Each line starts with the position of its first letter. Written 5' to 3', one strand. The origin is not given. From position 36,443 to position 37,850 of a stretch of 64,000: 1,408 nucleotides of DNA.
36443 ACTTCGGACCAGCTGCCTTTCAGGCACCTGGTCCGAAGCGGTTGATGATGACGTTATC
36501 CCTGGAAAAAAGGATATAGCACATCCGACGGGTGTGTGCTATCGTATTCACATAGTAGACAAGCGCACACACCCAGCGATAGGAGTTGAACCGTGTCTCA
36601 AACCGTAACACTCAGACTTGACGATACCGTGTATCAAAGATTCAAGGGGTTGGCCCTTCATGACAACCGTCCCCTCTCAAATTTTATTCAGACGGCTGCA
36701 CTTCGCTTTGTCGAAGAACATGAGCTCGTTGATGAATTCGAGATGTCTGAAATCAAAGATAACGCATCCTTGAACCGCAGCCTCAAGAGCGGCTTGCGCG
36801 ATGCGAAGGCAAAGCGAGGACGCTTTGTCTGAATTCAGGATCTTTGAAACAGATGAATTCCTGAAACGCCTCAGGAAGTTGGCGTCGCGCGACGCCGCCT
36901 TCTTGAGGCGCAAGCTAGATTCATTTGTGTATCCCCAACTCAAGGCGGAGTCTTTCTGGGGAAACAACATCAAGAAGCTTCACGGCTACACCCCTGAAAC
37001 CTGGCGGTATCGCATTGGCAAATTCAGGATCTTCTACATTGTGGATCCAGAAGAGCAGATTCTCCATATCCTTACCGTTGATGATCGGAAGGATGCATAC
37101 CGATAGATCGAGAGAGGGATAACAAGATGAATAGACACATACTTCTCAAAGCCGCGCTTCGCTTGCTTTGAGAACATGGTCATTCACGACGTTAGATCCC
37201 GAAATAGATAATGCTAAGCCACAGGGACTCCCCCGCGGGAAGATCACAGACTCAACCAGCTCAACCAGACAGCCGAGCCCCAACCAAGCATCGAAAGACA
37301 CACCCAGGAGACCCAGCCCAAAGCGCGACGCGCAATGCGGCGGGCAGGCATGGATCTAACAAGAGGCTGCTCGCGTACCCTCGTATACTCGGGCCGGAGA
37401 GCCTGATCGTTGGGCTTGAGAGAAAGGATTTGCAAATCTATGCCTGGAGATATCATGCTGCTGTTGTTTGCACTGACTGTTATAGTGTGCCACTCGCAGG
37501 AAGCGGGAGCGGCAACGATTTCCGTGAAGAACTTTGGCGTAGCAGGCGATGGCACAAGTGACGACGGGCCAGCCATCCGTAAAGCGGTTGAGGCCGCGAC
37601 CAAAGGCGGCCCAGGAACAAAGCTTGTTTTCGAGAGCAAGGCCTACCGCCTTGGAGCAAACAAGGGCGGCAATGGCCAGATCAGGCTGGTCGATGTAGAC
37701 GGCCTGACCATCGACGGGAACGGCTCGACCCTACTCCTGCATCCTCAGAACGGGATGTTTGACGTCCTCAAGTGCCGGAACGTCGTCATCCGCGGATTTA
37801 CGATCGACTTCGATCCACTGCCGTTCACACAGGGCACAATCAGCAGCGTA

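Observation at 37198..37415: ORF-less cassette (~210 bp) bounded by two attC sites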

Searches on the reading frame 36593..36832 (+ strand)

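Call 7: search_protein_families(library=pfam, proteins=[window:36593-36832:+])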
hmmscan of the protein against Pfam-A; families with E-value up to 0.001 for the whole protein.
window:36593-36832:+ (79 aa): 1 family
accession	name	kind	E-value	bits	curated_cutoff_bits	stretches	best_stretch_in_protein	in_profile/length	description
PF07878.17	RHH_5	-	0.00097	19.3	26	0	9-43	8-42/43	CopG-like RHH_1 or ribbon-helix-helix domain, RHH_5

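Call 38: search_protein_families(library=ncbifam, proteins=[window:36593-36829:+])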
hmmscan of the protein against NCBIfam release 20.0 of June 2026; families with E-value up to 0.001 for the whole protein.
window:36593-36829:+ (79 aa): 0 families

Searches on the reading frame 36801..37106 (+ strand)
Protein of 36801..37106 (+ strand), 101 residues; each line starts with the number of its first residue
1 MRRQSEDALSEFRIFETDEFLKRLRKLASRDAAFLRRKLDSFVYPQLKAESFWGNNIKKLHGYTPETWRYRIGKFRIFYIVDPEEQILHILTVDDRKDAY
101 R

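Call 7: search_protein_families(library=pfam, proteins=[window:36801-37106:+])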
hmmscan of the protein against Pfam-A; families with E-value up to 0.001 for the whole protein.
window:36801-37106:+ (101 aa): 1 family
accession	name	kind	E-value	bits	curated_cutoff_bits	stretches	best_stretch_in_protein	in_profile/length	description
PF05016.21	ParE_toxin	-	1.6e-07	32.3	23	1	18-100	5-89/89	ParE toxin of type II toxin-antitoxin system, parDE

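Call 38: search_protein_families(library=ncbifam, proteins=[window:36825-37103:+])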
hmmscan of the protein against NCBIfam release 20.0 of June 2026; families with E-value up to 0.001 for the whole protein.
window:36825-37103:+ (93 aa): 0 families

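Call 41: find_encoding_contigs(protein=window:36825-37103:+, flank=3000, max_places=10)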
Protein window:36825-37103:+ (93 aa): 3 contigs read that carry it; 1 place shown.
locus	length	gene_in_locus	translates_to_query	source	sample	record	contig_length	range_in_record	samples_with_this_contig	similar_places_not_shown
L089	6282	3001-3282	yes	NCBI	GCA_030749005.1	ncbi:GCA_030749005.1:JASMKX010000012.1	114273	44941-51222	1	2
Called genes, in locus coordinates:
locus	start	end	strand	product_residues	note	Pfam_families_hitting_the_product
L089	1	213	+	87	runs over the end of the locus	PF04221:RelB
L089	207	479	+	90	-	PF15738:YafQ_toxin, PF05016:ParE_toxin (weak)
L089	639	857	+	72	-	-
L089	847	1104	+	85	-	PF05016:ParE_toxin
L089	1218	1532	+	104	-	PF06296:RelE (weak)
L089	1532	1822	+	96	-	PF15731:MqsA_antitoxin (weak), PF20432:Xre-like-HTH (faint), PF01381:HTH_3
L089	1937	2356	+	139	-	PF13470:PIN_3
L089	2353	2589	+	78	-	PF05534:HicB (weak)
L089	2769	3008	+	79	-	-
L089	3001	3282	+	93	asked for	PF05016:ParE_toxin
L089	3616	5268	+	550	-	PF05048:NosD (faint), PF13229:Beta_helix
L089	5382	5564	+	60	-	-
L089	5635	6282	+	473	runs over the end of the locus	PF00884:Sulfatase, PF01663:Phosphodiest, PF16347:SGSH_C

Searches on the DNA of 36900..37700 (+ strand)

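Call 19: search_dna_similar(query=window:37195-37415:+, collection=plasmids, mode=distant, max_evalue=1)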
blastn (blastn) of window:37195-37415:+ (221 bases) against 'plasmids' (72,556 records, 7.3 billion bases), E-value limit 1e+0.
Records with a match: 1; places in all: 2; records where one place covers at least 80% of the query: 0.
Best place of each record, by identity: 80-90% 1.
By first word of the organism name: Novosphingobium 1.
By predicted mobility (MOB-suite, as given by PLSDB): non-mobilizable 1.
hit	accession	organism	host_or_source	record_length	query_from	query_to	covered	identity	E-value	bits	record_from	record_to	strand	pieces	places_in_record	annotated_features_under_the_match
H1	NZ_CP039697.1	Novosphingobium sp. EMRT-2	cell,freshwater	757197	128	160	15%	88.2%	6e-1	41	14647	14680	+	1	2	nagA: N-acetylglucosamine-6-phosphate deacetylase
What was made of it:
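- Tried and rejected: Plasmids by blastn: only a 33-nt chance hit (call 19).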

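Call 25: search_rna_families(source=window, start=36900, end=37700, threshold=evalue, max_evalue=10)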
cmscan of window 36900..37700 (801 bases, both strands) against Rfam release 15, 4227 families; matches with E-value up to 10: 1.
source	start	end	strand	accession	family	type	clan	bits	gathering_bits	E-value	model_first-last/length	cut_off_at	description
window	36925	36938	+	RF04333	Plastid-ycf3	Intron;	-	11.7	55.2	9.8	11-24/47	no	Plastid-ycf3 group II-D1 intron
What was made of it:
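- Closest known: Integron-encoded sRNA-Xcc1 of Xanthomonas campestris. Different: No Rfam match at E<=10 other than one irrelevant 14-nt hit outside the cassette (call 25).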

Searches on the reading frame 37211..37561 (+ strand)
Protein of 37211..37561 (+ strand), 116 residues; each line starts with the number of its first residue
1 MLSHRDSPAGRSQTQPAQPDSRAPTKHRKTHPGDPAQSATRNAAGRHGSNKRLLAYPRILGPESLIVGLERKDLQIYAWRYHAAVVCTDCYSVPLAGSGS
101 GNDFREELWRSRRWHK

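Call 7: search_protein_families(library=pfam, proteins=[window:37211-37561:+])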
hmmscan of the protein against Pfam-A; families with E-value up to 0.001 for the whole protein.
window:37211-37561:+ (116 aa): 0 families
